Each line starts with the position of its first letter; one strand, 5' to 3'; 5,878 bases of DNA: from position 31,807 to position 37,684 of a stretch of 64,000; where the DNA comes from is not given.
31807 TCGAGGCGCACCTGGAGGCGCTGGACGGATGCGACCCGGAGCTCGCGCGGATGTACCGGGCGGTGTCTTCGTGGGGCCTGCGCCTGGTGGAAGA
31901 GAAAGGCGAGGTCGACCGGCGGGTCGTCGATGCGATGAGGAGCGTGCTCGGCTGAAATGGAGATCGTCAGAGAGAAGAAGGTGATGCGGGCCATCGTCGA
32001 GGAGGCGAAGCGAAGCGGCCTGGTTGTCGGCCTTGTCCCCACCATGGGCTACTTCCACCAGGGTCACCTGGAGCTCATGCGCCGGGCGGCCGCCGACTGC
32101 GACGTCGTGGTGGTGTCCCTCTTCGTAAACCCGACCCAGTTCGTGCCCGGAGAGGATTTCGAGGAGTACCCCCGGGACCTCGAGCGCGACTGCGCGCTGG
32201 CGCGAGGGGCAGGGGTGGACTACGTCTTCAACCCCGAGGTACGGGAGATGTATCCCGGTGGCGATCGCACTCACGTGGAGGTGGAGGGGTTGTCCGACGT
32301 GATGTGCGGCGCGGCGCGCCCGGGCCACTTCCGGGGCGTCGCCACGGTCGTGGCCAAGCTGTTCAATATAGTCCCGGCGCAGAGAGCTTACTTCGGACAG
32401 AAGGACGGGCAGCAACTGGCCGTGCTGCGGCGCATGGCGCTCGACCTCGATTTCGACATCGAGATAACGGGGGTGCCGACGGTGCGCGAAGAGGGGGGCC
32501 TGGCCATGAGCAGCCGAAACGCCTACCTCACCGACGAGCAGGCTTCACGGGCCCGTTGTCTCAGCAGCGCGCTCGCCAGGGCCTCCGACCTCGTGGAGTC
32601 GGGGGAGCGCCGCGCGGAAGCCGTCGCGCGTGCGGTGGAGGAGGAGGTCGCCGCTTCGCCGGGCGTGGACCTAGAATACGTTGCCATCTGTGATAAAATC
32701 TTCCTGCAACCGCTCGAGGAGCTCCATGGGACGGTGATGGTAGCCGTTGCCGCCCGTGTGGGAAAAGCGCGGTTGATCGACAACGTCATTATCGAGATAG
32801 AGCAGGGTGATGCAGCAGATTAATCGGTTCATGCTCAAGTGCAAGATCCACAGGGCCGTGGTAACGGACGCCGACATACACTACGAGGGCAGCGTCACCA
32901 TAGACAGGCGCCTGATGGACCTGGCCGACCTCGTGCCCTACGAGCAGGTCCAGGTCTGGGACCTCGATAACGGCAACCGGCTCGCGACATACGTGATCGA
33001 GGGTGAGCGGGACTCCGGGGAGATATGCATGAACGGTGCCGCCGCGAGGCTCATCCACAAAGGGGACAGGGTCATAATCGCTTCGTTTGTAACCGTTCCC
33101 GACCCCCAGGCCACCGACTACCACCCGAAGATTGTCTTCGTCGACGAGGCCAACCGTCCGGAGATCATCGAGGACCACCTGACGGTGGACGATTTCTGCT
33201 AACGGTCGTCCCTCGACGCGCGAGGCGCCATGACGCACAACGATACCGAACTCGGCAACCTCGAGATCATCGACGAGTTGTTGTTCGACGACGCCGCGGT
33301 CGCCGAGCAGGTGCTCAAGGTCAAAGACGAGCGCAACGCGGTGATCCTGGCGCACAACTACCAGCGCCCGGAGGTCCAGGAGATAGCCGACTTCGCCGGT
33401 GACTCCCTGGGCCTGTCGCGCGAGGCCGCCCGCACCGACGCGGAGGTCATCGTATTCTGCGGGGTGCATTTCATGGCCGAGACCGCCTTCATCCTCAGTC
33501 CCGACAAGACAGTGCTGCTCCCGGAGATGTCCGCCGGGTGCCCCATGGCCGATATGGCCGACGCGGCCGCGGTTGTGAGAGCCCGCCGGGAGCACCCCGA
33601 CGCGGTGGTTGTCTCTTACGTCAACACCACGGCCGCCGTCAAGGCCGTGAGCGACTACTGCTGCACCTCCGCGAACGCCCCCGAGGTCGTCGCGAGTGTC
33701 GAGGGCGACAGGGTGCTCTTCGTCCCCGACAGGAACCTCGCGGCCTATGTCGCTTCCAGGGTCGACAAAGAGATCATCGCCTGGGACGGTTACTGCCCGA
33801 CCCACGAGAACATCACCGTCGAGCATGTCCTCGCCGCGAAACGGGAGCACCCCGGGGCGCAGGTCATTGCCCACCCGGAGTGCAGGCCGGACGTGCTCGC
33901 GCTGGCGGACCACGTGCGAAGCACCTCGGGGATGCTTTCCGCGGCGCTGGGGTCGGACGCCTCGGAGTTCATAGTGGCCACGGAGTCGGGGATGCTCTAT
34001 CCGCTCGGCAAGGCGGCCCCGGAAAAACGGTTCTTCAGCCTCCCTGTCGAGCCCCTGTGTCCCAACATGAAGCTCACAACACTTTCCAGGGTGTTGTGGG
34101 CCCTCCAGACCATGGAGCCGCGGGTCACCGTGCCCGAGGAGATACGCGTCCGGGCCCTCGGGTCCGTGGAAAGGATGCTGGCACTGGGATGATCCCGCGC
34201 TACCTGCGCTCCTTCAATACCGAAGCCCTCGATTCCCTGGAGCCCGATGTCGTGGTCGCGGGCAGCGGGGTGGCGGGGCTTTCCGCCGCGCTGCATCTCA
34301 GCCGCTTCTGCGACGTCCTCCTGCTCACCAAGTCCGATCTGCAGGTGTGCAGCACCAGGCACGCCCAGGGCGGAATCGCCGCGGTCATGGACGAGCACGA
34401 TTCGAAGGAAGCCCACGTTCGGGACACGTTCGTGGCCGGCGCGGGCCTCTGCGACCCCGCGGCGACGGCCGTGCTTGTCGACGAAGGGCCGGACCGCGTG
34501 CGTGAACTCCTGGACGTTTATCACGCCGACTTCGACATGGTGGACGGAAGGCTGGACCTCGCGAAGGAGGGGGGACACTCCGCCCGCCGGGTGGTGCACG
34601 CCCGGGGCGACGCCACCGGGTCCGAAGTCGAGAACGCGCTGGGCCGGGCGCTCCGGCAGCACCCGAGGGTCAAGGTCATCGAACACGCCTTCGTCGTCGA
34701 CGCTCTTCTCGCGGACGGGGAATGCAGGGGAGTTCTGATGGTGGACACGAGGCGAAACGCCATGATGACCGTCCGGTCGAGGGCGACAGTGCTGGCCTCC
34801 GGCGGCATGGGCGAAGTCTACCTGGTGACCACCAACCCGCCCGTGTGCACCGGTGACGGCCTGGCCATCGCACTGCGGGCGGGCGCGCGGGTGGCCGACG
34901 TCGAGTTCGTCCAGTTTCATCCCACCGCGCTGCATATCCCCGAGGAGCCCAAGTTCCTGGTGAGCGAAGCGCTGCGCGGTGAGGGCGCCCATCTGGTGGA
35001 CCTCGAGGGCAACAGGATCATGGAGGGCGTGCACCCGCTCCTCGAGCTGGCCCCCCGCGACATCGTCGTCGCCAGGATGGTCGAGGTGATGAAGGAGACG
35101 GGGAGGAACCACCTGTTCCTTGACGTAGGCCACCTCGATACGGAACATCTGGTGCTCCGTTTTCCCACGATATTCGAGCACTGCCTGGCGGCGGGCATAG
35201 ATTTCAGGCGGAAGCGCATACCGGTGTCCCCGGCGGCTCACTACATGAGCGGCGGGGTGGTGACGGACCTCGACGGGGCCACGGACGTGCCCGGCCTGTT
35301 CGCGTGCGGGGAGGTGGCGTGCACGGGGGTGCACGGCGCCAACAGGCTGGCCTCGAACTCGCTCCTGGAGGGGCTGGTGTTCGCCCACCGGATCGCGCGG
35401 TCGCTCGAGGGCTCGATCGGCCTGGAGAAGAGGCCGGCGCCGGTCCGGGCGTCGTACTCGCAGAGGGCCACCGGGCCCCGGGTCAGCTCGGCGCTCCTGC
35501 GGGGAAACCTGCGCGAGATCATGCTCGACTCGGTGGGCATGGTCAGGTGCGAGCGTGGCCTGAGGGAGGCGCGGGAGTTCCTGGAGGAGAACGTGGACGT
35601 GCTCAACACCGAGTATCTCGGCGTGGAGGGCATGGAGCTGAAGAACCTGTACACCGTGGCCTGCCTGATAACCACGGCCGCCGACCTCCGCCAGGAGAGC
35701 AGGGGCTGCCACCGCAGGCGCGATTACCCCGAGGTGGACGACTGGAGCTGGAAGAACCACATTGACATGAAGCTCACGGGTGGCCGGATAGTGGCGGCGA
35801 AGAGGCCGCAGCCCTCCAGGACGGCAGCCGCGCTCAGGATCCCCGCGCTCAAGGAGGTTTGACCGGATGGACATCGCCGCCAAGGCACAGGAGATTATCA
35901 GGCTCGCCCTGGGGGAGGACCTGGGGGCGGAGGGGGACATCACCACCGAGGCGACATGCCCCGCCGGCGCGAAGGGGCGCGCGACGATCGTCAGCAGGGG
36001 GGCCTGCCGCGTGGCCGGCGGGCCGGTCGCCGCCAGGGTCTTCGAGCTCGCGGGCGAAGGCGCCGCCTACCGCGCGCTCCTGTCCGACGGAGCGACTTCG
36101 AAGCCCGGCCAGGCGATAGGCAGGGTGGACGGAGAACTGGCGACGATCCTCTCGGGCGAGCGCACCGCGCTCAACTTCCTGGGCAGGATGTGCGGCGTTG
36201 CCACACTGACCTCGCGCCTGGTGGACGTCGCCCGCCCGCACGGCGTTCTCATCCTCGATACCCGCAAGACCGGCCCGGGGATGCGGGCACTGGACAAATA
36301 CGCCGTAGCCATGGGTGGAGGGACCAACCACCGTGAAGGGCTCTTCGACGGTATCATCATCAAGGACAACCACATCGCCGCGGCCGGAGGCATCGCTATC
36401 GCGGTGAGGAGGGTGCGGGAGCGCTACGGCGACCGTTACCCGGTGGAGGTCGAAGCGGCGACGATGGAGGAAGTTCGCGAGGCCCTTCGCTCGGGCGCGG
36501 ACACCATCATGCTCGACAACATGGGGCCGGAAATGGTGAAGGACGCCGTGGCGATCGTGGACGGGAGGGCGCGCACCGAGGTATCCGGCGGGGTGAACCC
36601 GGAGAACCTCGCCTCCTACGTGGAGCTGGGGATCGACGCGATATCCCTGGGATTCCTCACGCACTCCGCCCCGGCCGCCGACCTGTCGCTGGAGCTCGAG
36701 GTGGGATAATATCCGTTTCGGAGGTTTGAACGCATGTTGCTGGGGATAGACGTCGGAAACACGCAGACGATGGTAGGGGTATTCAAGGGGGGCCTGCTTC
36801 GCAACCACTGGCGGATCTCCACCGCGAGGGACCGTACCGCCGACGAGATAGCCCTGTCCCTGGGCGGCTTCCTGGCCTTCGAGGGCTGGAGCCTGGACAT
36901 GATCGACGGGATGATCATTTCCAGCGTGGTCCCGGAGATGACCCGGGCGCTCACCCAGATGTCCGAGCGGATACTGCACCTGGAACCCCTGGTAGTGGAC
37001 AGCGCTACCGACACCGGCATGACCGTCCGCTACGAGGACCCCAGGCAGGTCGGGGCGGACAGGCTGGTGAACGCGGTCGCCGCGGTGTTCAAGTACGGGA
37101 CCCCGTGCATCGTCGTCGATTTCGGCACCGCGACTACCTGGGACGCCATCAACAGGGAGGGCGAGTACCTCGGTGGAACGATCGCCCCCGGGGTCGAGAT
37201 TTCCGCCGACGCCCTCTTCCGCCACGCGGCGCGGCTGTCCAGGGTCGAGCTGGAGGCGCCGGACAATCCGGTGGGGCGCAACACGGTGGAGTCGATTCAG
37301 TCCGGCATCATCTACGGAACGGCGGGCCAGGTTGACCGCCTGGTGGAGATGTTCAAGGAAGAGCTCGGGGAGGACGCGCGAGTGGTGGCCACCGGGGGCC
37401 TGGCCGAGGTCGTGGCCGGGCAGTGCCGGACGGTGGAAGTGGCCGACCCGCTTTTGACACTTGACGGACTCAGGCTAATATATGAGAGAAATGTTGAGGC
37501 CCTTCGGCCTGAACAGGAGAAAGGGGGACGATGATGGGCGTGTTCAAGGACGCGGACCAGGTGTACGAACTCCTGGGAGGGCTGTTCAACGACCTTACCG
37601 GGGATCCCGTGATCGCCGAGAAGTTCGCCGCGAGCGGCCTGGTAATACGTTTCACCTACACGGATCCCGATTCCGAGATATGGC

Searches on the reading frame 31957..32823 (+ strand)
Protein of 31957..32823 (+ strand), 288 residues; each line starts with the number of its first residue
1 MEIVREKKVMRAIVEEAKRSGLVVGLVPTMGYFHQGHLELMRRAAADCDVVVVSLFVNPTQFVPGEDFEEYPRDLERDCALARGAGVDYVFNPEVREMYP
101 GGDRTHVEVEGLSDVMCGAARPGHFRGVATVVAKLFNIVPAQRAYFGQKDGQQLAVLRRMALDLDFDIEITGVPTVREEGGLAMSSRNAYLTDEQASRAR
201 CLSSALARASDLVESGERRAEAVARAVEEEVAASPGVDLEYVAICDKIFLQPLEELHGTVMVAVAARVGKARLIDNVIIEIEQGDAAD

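Call 74: search_protein_families(library=pfam, proteins=[window:31957-32823:+], max_evalue=0.00001)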
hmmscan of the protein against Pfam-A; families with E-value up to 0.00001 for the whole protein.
window:31957-32823:+ (288 aa): 1 family
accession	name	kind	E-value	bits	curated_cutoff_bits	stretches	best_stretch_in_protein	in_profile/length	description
PF02569.21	Pantoate_ligase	-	1.5e-103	346.1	20.7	1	3-278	2-268/268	Pantoate-beta-alanine ligase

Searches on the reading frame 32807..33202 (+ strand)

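Call 74: search_protein_families(library=pfam, proteins=[window:32807-33202:+], max_evalue=0.00001)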
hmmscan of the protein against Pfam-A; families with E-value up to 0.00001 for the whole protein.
window:32807-33202:+ (131 aa): 1 family
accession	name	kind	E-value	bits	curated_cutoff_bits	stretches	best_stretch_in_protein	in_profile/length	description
PF02261.22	Asp_decarbox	-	1.3e-48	164.1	25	1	7-117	3-113/115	Aspartate decarboxylase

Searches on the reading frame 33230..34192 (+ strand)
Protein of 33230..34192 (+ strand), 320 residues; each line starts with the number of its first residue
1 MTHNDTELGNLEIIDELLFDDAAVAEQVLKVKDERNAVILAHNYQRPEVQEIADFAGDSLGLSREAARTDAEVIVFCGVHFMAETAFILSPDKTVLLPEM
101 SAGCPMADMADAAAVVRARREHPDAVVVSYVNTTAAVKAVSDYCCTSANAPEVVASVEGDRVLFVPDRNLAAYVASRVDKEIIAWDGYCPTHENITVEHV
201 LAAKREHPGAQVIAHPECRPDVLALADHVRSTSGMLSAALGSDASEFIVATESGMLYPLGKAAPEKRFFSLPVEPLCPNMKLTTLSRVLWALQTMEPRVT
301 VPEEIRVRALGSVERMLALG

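Call 74: search_protein_families(library=pfam, proteins=[window:33230-34192:+], max_evalue=0.00001)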
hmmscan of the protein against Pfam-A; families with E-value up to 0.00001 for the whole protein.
window:33230-34192:+ (320 aa): 1 family
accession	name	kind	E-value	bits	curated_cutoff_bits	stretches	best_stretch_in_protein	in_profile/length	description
PF02445.21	NadA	-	2.3e-122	408.2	27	1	27-318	2-295/295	Quinolinate synthetase A protein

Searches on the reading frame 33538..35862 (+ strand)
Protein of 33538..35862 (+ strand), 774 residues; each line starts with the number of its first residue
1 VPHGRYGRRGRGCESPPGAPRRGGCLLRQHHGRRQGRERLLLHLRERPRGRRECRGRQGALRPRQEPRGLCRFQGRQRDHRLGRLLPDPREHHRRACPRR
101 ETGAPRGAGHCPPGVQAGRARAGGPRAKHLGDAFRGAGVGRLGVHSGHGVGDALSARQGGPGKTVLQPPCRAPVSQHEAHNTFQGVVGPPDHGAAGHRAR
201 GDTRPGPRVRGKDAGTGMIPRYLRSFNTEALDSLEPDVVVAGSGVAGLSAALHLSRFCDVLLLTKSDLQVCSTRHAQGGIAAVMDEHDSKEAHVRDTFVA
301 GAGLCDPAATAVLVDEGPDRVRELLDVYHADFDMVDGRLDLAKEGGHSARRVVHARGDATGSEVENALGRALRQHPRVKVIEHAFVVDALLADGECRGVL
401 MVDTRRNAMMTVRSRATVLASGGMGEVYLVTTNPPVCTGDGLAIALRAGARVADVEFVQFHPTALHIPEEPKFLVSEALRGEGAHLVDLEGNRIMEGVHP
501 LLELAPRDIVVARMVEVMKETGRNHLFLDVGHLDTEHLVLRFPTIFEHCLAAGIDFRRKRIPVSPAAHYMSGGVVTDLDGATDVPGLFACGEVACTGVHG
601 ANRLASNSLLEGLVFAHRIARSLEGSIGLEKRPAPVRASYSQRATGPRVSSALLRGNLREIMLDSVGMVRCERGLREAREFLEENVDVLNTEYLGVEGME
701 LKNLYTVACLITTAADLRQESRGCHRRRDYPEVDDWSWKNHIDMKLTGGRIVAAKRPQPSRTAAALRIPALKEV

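Call 74: search_protein_families(library=pfam, proteins=[window:33538-35862:+], max_evalue=0.00001)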
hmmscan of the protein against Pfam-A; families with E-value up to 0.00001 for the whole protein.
window:33538-35862:+ (774 aa): 4 families
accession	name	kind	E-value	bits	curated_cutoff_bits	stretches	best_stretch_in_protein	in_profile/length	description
PF00890.30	FAD_binding_2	-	7.4e-88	296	20.4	1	237-609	1-414/414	FAD binding domain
PF02910.25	Succ_DH_flav_C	-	2.4e-14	53.8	20.8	1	656-742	2-98/130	Fumarate reductase flavoprotein C-term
PF01266.30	DAO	-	3e-07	30.7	27.9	1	237-376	1-129/353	FAD dependent oxidoreductase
PF07992.20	Pyr_redox_2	-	3.5e-06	27.1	26.1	0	237-264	2-30/291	Pyridine nucleotide-disulphide oxidoreductase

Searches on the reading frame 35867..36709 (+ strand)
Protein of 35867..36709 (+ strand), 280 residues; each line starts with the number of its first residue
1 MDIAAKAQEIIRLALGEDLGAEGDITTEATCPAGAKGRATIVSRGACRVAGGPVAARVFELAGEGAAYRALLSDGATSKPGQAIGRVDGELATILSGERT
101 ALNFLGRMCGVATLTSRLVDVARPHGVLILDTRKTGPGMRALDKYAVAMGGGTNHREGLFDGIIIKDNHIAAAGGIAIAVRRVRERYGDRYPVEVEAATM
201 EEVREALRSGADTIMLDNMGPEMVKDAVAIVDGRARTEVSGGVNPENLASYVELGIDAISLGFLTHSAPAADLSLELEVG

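Call 74: search_protein_families(library=pfam, proteins=[window:35867-36709:+], max_evalue=0.00001)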
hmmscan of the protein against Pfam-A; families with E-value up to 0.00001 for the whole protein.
window:35867-36709:+ (280 aa): 2 families
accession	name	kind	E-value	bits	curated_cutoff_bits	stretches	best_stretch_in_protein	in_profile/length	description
PF01729.25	QRPTase_C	-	5e-57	192.8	23.1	1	111-276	1-169/169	Quinolinate phosphoribosyl transferase, C-terminal domain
PF02749.22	QRPTase_N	-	2.6e-18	66.4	27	1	24-109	1-82/82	Quinolinate phosphoribosyl transferase, N-terminal domain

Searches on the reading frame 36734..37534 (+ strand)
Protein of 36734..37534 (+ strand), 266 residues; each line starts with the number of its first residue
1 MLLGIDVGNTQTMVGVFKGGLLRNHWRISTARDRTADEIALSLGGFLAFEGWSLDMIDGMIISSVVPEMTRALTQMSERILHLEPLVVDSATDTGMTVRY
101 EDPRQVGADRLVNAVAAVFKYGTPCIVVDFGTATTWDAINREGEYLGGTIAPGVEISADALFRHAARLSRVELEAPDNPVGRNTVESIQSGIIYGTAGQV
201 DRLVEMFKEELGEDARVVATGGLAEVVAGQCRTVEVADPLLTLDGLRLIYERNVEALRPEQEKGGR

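Call 74: search_protein_families(library=pfam, proteins=[window:36734-37534:+], max_evalue=0.00001)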
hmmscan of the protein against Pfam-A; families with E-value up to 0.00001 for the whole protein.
window:36734-37534:+ (266 aa): 1 family
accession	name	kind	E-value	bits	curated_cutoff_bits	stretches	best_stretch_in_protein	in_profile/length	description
PF03309.20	Pan_kinase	-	4.2e-72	242.7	24.7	1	2-205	1-204/205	Type III pantothenate kinase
